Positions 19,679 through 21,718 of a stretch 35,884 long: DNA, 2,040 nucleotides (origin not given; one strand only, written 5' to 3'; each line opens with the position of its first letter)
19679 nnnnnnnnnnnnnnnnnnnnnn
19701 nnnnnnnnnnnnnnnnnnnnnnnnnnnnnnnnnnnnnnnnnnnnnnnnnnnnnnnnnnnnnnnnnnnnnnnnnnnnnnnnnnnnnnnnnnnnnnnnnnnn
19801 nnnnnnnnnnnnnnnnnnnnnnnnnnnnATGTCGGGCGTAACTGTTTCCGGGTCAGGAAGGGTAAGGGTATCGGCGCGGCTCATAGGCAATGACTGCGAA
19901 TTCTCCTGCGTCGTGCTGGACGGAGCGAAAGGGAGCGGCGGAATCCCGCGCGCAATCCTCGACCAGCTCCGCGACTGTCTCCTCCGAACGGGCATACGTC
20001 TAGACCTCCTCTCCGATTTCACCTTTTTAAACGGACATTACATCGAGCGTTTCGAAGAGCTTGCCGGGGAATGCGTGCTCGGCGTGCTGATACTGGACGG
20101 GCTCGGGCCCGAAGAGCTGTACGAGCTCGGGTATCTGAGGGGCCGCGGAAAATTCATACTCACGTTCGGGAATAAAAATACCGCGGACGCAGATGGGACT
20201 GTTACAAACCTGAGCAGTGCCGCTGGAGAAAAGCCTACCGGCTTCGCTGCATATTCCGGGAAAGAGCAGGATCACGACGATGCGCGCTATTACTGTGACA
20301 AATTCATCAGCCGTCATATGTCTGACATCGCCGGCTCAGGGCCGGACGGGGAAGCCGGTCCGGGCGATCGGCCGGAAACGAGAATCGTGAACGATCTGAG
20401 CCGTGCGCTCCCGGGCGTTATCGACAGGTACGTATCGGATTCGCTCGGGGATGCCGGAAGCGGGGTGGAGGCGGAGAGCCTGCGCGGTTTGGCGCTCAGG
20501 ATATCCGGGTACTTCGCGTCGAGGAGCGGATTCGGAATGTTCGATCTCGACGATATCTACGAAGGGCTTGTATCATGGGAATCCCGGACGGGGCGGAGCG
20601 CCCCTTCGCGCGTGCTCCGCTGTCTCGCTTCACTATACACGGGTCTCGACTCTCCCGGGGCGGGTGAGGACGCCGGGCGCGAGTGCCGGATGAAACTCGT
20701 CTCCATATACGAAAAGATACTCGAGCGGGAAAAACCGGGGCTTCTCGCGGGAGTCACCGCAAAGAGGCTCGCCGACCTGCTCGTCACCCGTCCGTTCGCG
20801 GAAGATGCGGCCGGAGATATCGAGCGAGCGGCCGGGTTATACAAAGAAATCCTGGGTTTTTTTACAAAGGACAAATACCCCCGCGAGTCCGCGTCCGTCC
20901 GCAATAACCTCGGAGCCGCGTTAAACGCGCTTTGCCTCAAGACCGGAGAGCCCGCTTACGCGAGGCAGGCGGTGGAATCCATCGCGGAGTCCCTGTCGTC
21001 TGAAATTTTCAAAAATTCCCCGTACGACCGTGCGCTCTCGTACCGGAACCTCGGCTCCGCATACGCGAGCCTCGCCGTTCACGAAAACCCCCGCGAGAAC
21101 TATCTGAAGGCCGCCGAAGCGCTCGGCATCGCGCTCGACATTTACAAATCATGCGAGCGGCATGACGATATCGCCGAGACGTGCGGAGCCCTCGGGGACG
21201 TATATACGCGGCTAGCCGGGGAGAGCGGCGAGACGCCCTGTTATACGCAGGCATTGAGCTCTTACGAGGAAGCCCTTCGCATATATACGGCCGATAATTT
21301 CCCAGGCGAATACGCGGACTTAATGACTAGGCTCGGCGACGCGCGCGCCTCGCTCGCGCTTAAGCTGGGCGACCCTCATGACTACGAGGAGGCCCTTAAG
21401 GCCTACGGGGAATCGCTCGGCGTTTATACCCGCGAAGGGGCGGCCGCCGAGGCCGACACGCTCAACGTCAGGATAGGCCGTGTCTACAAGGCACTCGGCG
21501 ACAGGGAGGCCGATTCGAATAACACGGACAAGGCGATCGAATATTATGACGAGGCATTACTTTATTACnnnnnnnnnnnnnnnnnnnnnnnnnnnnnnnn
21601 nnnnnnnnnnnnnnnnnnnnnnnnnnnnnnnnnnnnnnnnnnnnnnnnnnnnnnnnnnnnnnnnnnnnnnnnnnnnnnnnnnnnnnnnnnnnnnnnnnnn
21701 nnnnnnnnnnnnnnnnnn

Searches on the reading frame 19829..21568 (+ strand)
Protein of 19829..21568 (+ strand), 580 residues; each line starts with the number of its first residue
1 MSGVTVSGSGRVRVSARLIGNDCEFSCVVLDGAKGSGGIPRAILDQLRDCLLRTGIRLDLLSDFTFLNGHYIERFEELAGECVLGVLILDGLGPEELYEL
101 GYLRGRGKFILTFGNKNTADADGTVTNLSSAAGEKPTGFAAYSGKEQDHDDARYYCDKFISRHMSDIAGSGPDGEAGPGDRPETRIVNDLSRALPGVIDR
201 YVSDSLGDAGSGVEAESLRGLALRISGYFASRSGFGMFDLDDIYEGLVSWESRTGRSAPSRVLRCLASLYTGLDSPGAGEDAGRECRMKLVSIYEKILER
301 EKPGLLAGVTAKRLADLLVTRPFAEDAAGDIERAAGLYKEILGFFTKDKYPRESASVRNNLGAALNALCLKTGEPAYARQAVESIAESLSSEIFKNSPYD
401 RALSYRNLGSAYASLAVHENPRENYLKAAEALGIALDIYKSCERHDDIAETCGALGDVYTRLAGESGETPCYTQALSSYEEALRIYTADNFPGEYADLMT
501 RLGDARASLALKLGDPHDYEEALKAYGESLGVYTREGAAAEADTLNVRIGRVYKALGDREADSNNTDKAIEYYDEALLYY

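Call 27: find_homologous_proteins(query=window:19829-21568:+, max_evalue=0.00001)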
Query seq(580 aa) (580 aa): 5 proteins with E <= 0.00001 among 8000 candidates.
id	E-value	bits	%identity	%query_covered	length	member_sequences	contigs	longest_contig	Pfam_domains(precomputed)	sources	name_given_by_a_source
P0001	2.8e-270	916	90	81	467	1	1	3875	-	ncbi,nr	ncbi:MAG: hypothetical protein L0213_13495, partial [Candidatus Dadabacteria bacterium]|nr:hypotheti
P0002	1.3e-236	805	80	80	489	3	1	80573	-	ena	-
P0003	1.2e-131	459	80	45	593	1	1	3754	PF20308.5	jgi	jgi:tetratricopeptide (TPR) repeat protein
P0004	5.9e-124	433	47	94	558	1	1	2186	-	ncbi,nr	ncbi:MAG TPA: hypothetical protein VHC46_06795, partial [Thermodesulfobacteriota bacterium]|nr:hypot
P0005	5.3e-21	93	28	48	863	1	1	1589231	PF17363.9,PF13374.13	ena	-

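Call 28: find_encoding_contigs(protein=P0002, flank=6000, max_places=3)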
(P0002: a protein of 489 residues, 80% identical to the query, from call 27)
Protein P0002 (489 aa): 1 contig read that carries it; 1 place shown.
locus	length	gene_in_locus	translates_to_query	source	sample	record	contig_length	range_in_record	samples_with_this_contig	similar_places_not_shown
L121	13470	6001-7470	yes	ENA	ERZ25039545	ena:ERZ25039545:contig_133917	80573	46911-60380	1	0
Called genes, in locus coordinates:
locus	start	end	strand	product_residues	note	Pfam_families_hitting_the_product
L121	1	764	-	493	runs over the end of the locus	-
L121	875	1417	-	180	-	PF07690:MFS_1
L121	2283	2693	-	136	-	-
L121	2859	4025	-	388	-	-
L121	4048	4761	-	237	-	PF12717:Cnd1 (faint), PF13513:HEAT_EZ (faint), PF02985:HEAT (faint), PF12755:Vac14_Fab1_bd (faint), PF13646:HEAT_2, PF20168:PDS5 (faint), PF01602:Adaptin_N, PF13646:HEAT_2 (weak), +4 more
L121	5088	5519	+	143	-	-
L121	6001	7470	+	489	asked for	-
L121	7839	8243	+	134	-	-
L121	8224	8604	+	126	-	-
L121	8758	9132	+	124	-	PF07719:TPR_2 (faint)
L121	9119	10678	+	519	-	-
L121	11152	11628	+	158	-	-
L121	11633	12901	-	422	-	PF13393:tRNA-synt_His, PF00587:tRNA-synt_2b, PF03129:HGTP_anticodon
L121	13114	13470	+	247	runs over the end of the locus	PF13439:Glyco_transf_4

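Call 29: find_encoding_contigs(protein=P0001, flank=4000, max_places=3)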
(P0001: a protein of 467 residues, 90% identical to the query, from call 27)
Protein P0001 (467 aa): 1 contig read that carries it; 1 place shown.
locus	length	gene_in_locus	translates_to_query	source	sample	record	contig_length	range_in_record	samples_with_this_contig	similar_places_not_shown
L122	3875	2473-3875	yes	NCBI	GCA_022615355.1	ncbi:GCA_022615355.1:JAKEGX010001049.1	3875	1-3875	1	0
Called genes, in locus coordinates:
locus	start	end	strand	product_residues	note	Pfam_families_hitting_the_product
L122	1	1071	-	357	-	?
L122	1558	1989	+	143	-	-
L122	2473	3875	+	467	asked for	?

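Call 30: find_encoding_contigs(protein=P0004, flank=4000, max_places=3)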
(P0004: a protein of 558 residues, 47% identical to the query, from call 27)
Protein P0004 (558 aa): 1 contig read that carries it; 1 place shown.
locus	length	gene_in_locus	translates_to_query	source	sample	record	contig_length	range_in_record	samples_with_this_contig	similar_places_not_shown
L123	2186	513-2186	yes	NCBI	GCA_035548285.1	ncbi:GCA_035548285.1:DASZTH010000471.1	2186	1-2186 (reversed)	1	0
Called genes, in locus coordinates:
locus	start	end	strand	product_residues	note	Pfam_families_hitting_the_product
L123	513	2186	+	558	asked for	?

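Call 31: find_encoding_contigs(protein=P0003, flank=4000, max_places=3)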
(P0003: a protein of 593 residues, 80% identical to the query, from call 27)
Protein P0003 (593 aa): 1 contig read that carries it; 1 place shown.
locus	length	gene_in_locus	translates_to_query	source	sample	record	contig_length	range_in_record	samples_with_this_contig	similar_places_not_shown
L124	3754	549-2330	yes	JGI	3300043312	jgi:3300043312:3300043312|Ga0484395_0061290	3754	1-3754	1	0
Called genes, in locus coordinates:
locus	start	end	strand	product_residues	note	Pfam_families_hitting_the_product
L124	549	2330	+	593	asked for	PF20308:TPR-S (faint)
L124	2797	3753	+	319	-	?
